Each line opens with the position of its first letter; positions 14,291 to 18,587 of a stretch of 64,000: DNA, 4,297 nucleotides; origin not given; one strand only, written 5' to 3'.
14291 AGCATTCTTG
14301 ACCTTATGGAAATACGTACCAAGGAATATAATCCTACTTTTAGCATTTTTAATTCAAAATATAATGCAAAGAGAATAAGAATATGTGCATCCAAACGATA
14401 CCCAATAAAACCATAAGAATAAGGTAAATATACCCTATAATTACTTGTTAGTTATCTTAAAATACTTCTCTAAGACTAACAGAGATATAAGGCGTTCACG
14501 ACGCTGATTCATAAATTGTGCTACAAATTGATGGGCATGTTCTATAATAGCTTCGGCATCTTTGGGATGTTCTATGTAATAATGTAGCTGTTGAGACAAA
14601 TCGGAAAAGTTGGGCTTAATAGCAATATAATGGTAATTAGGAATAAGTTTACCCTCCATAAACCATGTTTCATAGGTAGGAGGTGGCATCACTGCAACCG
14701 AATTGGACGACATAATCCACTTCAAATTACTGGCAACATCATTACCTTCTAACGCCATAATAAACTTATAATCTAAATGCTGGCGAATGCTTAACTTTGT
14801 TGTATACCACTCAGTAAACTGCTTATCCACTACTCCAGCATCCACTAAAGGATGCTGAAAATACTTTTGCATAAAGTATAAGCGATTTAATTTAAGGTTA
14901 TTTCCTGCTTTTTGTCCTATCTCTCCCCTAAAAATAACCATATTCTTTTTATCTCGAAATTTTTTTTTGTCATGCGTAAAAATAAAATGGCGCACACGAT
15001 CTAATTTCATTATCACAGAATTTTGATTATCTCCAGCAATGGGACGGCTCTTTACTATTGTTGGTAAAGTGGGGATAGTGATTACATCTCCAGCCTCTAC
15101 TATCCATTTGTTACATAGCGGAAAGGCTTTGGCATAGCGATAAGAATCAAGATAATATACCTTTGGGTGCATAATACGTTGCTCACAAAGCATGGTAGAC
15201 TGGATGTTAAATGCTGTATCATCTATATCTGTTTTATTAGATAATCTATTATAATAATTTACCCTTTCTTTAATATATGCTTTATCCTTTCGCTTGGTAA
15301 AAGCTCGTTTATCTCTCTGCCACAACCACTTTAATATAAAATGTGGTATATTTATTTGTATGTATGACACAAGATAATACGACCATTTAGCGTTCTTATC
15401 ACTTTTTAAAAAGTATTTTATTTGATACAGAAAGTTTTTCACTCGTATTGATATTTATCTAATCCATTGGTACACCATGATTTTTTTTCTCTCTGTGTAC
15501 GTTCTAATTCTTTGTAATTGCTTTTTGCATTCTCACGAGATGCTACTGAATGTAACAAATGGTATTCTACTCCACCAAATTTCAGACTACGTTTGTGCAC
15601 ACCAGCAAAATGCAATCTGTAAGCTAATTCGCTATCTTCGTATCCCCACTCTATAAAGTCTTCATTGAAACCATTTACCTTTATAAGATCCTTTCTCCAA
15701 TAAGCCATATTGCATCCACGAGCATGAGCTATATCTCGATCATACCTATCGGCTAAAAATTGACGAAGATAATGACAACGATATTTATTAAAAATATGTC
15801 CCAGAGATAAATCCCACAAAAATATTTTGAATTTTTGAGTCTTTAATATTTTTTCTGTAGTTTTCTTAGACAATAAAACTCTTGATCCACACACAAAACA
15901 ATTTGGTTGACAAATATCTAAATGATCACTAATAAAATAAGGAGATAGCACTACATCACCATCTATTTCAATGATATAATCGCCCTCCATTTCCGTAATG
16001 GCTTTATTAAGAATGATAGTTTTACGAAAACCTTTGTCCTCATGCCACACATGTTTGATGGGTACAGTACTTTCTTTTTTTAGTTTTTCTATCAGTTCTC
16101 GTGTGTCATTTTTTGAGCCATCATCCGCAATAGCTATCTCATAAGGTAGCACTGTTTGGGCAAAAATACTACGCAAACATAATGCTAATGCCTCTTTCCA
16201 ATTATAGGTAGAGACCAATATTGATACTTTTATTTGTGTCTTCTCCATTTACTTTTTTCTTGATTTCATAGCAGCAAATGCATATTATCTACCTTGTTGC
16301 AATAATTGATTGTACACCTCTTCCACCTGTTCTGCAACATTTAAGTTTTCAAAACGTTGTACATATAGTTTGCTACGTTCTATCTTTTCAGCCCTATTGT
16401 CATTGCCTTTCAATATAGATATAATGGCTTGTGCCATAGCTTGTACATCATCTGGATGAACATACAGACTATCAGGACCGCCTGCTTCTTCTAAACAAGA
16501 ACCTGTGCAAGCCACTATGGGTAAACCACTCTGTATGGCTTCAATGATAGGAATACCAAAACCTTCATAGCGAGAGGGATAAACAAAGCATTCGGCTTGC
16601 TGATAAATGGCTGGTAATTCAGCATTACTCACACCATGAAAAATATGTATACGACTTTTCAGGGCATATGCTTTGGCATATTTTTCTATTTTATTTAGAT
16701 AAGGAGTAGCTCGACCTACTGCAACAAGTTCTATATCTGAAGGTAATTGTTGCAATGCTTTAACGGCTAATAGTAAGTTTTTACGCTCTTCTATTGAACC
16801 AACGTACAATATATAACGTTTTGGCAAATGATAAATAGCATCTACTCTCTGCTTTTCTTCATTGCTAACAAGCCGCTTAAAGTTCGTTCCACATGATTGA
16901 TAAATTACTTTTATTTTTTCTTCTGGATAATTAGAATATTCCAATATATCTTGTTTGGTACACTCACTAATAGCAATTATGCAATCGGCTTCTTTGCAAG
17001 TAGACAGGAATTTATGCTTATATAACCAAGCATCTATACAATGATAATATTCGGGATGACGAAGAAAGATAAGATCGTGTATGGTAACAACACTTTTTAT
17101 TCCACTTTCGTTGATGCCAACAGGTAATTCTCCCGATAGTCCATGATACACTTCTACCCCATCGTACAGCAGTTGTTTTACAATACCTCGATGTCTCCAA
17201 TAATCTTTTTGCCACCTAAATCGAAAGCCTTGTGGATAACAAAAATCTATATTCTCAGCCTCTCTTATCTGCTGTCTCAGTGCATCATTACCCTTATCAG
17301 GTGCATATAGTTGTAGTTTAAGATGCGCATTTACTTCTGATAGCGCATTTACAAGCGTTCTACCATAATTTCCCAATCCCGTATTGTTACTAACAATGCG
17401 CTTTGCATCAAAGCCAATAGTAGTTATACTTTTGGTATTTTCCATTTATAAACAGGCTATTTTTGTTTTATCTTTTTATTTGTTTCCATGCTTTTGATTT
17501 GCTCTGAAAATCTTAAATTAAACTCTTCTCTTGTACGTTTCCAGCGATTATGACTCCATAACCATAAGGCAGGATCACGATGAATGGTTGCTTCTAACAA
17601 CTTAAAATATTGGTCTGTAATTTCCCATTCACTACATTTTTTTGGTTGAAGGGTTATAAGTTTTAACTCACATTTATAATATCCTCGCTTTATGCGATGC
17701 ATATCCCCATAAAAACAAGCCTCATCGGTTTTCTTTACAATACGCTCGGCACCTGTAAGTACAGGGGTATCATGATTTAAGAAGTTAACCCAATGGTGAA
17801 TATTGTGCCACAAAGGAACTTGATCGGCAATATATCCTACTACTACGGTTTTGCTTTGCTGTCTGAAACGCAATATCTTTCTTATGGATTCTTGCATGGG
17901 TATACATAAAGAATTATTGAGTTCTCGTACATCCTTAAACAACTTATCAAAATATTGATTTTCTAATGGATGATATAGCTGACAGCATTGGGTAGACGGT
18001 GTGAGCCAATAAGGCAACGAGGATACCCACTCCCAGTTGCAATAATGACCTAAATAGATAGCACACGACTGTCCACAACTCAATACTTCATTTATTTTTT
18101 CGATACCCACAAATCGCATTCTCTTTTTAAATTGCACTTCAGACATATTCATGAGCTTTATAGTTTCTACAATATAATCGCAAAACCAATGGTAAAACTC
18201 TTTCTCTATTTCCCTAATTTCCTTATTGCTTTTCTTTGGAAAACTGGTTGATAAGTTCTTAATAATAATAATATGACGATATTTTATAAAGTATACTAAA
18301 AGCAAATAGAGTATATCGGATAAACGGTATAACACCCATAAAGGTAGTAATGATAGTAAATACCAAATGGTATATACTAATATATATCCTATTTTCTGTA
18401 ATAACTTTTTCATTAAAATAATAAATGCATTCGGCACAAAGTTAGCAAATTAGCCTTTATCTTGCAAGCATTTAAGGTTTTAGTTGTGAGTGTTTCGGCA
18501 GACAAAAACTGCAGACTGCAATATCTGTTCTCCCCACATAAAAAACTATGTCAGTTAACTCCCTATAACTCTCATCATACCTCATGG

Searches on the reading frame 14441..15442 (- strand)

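Call 3: search_protein_families(library=pfam, proteins=[window:14441-15442:-], max_evalue=0.01)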
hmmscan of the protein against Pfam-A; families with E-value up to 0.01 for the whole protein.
window:14441-15442:- (333 aa): 2 families
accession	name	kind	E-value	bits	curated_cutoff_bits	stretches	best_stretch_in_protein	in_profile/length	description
PF05686.18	Glyco_transf_90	-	5.3e-15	55.7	24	1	156-315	149-307/396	Glycosyl transferase family 90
PF13524.12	Glyco_trans_1_2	-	0.004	17.6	25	1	254-309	81-131/144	Glycosyl transferase-like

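Call 4: search_protein_families(library=ncbifam, proteins=[window:14441-15442:-], max_evalue=0.01)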
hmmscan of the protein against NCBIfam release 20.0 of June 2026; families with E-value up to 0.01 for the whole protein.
window:14441-15442:- (333 aa): 0 families

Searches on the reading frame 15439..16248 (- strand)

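Call 3: search_protein_families(library=pfam, proteins=[window:15439-16248:-], max_evalue=0.01)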
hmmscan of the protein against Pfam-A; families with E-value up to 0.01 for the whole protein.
window:15439-16248:- (269 aa): 4 families
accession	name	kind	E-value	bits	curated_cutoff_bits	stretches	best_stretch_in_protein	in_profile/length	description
PF00535.33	Glycos_transf_2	-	2.4e-22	80.1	23.3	1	9-188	1-164/168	Glycosyl transferase family 2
PF02709.20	Glyco_transf_7C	-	4.1e-14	52.4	23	1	168-224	11-67/78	N-terminal domain of galactosyltransferase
PF13641.12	Glyco_tranf_2_3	-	4.1e-07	30.7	27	1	8-216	3-198/230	Glycosyltransferase like family 2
PF10111.15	Glyco_tranf_2_2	-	4.8e-07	30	27.3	1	36-214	30-201/276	Glycosyltransferase like family 2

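Call 4: search_protein_families(library=ncbifam, proteins=[window:15439-16248:-], max_evalue=0.01)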
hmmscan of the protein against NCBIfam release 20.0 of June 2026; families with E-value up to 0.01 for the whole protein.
window:15439-16248:- (269 aa): 20 families
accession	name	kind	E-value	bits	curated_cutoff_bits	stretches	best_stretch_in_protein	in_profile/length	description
NF041875.1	EPS_EpsD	equivalog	4.2e-18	65.8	370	1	8-218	1-195/325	exopolysaccharide biosynthesis glycosyltransferase EpsD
TIGR03937.1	PgaC_IcaA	equivalog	2.3e-12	46.6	422.3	1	6-103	45-140/407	poly-beta-1,6-N-acetyl-D-glucosamine synthase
NF007482.0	PRK10073.1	equivalog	1.8e-11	43.7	423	1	2-116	2-113/334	glycosyltransferase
NF038299.1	EPS_HpsN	equivalog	8.4e-11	41.4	425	1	7-195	2-185/317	hormogonium polysaccharide biosynthesis glycosyltransferase HpsN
NF047683.1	TeichurnBiosyTuaG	equivalog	2.2e-10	40.6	400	1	1-103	1-101/252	teichuronic acid biosynthesis protein TuaG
NF053739.1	GlytfEpsEBac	equivalog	2.8e-10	39.6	450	1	7-100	2-94/265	glycosyltransferase EpsE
NF050050.1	ProtGlycPglI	equivalog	5.3e-10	39.2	500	1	7-104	3-99/306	GalNAc(5)-diNAcBac-PP-undecaprenol beta-1,3-glucosyltransferase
TIGR03111.1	glyc2_xrt_Gpos1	hypoth_equivalog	1.4e-09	37.3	363.95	1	6-199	49-238/439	TIGR03111 family XrtG-associated glycosyltransferase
NF038302.1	EPS_HpsE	equivalog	2.2e-06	26.9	300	1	7-112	2-110/307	hormogonium polysaccharide biosynthesis glycosyltransferase HpsE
NF007986.1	PRK10714.1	equivalog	3.7e-06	26.2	529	1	6-122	6-124/316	undecaprenyl-phosphate 4-deoxy-4-formamido-L-arabinose transferase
NF047588.1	GlcsyltransPgfSStrep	equivalog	5.6e-06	25.8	500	1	6-114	1-111/308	glycosyltransferase PgfS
TIGR04440.1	glyco_TIGR04440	domain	5.9e-06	26.2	70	1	7-140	1-135/215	TIGR00180 family glycosyltransferase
TIGR04242.1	nodulat_NodC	equivalog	6.7e-06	25.3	550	1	7-106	49-149/395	chitooligosaccharide synthase NodC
NF041394.1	GtaseAglG_Halo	equivalog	2.6e-05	23.6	440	1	7-112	2-106/304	glucosyl-dolichyl phosphate glucuronosyltransferase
NF007453.0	PRK10018.1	equivalog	7.5e-05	22.5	382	1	3-108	3-106/280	colanic acid biosynthesis glycosyltransferase WcaA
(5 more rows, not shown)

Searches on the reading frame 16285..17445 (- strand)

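Call 3: search_protein_families(library=pfam, proteins=[window:16285-17445:-], max_evalue=0.01)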
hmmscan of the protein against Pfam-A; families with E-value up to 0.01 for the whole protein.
window:16285-17445:- (386 aa): 5 families
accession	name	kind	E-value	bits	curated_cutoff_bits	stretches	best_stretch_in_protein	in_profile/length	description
PF00534.26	Glycos_transf_1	-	6.1e-30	104.4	26.4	1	208-358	14-169/172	Glycosyl transferases group 1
PF13692.12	Glyco_trans_1_4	-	1.4e-25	90.7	27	1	210-346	2-141/142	Glycosyl transferases group 1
PF13439.12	Glyco_transf_4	-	1.2e-11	45.3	28.5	1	23-182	3-163/170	Glycosyltransferase Family 4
PF20706.3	GT4-conflict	-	2.4e-08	33.8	26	1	153-316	147-314/385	Family 4 Glycosyltransferase in conflict systems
PF13579.12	Glyco_trans_4_4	-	0.00018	22.3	29.7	1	23-181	2-155/158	Glycosyl transferase 4-like domain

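Call 4: search_protein_families(library=ncbifam, proteins=[window:16285-17445:-], max_evalue=0.01)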
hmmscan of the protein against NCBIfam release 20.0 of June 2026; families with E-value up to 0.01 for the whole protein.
window:16285-17445:- (386 aa): 39 families (the best 25 are shown)
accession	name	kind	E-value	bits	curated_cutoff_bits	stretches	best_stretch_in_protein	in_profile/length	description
TIGR02149.1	glgA_Coryne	subfamily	2e-25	89.8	302.4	1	118-381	109-390/391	glycogen synthase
TIGR04047.1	MSMEG_0565_glyc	hypoth_equivalog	3.1e-23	82.5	259.85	1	151-379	137-372/373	MSMEG_0565 family glycosyltransferase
NF041010.1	glycosy_Agl16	equivalog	8.6e-18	64.3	575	1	149-381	130-351/352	glycosylation protein Agl16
NF047684.1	TeichurnBiosyTuaC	equivalog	1.2e-17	63.9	550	1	143-382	155-390/391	teichuronic acid biosynthesis protein TuaC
NF050063.1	ProtGlycPglJ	equivalog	3.5e-17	62.7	500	1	150-374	142-359/363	N-acetylgalactosamine-N,N'-diacetylbacillosaminyl-diphospho-undecaprenol 4-alpha-N-acetylgalactosaminyltransferase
TIGR04157.1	glyco_rSAM_CFB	subfamily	3.4e-16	59.2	400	1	148-320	165-337/406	TIGR04157 family glycosyltransferase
TIGR03999.1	thiol_BshA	equivalog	7.5e-16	58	273.7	1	150-382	142-374/375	N-acetyl-alpha-D-glucosaminyl L-malate synthase BshA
NF038295.1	EPS_HpsP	equivalog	3.2e-15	56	550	1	197-382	195-388/388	hormogonium polysaccharide biosynthesis glycosyltransferase HpsP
TIGR03449.1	mycothiol_MshA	equivalog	3.1e-14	52.7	462.5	1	151-383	163-405/406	D-inositol-3-phosphate glycosyltransferase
NF046085.1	XrtY_assoc_Gly1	equivalog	1.8e-13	50.1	400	1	155-383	163-386/387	XrtY-associated glycosyltransferase XYAG1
NF041876.1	EPS_EpsE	equivalog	3.4e-13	49.6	400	1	222-362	230-376/389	exopolysaccharide biosynthesis GT4 family glycosyltransferase EpsE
TIGR03088.1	stp2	hypoth_equivalog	7e-13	48.4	409.05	1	210-382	195-374/374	TIGR03088 family PEP-CTERM/XrtA system glycosyltransferase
NF053787.1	GlcN_PG_synth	equivalog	1.1e-12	47.5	480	1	180-382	166-360/361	N-acetylglucosaminyl phosphatidylglycerol synthase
TIGR04348.1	TIGR04348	equivalog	1.5e-11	43.9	300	1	152-313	95-242/310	selenoneine biosynthesis selenosugar synthase SenB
NF053513.1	Gtran_IagA_BgsA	equivalog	2.7e-11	43.1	460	1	139-382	92-332/333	LTA glycolipid anchor biosynthesis glycosyltransferase, IagA/BgsA family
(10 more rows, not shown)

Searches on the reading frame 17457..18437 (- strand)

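Call 3: search_protein_families(library=pfam, proteins=[window:17457-18437:-], max_evalue=0.01)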
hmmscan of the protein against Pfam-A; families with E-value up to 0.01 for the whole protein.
window:17457-18437:- (326 aa): 1 family
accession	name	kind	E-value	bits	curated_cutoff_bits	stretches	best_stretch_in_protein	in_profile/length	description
PF03279.18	Lip_A_acyltrans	-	7.6e-32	111.1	22.3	1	14-301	12-295/295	Bacterial lipid A biosynthesis acyltransferase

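Call 4: search_protein_families(library=ncbifam, proteins=[window:17457-18437:-], max_evalue=0.01)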
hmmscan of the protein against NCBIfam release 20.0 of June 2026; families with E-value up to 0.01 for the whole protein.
window:17457-18437:- (326 aa): 16 families
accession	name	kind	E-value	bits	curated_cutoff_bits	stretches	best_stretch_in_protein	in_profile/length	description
NF006270.0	PRK08419.1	equivalog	1.4e-27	96.8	248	1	18-305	7-294/298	lipid A biosynthesis lauroyl acyltransferase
TIGR02207.1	lipid_A_htrB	subfamily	2.3e-20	73.2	297.8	1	20-304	17-296/303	LpxL/LpxP family Kdo(2)-lipid IV(A) lauroyl/palmitoleoyl acyltransferase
NF005399.0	PRK06946.1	subfamily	1.6e-19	70.3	343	1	13-301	2-285/294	lipid A biosynthesis lauroyl acyltransferase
NF005150.0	PRK06628.1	equivalog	1.8e-16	60.4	350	1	9-301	1-290/290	lipid A biosynthesis lauroyl acyltransferase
NF004569.0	PRK05906.1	equivalog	2.9e-16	59.3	439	2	119-302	136-315/454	lipid A biosynthesis lauroyl acyltransferase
NF005340.0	PRK06860.1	subfamily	4e-16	59.1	398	1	20-308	23-306/309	lipid A biosynthesis lauroyl acyltransferase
NF005120.0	PRK06553.1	equivalog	1.5e-14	54.1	273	1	16-300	22-307/308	lipid A biosynthesis lauroyl acyltransferase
NF006432.0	PRK08706.1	equivalog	4.9e-14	52.3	384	1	20-302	3-281/289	lipid A biosynthesis lauroyl acyltransferase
NF006487.0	PRK08905.1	equivalog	1.3e-12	47.3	281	1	21-303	3-277/290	lysophospholipid acyltransferase family protein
TIGR02208.1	lipid_A_msbB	equivalog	1.1e-11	44.6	336.05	1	23-194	22-191/305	lauroyl-Kdo(2)-lipid IV(A) myristoyltransferase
NF006438.0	PRK08734.1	equivalog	2.2e-11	43.4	363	1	20-299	9-285/305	lauroyl acyltransferase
NF004191.0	PRK05646.1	equivalog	1.3e-10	40.9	491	1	20-301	20-297/310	lipid A biosynthesis lauroyl acyltransferase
NF006507.0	PRK08943.1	subfamily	1.8e-08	33.8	337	1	23-296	32-301/322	lipid A biosynthesis (KDO)2-(lauroyl)-lipid IVA acyltransferase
NF005919.0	PRK07920.1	equivalog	1.3e-07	31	209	1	24-139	18-135/311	phosphatidylinositol mannoside acyltransferase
NF005952.0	PRK08025.1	equivalog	2.1e-06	27.1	517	1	23-301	24-296/306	kdo(2)-lipid IV(A) palmitoleoyltransferase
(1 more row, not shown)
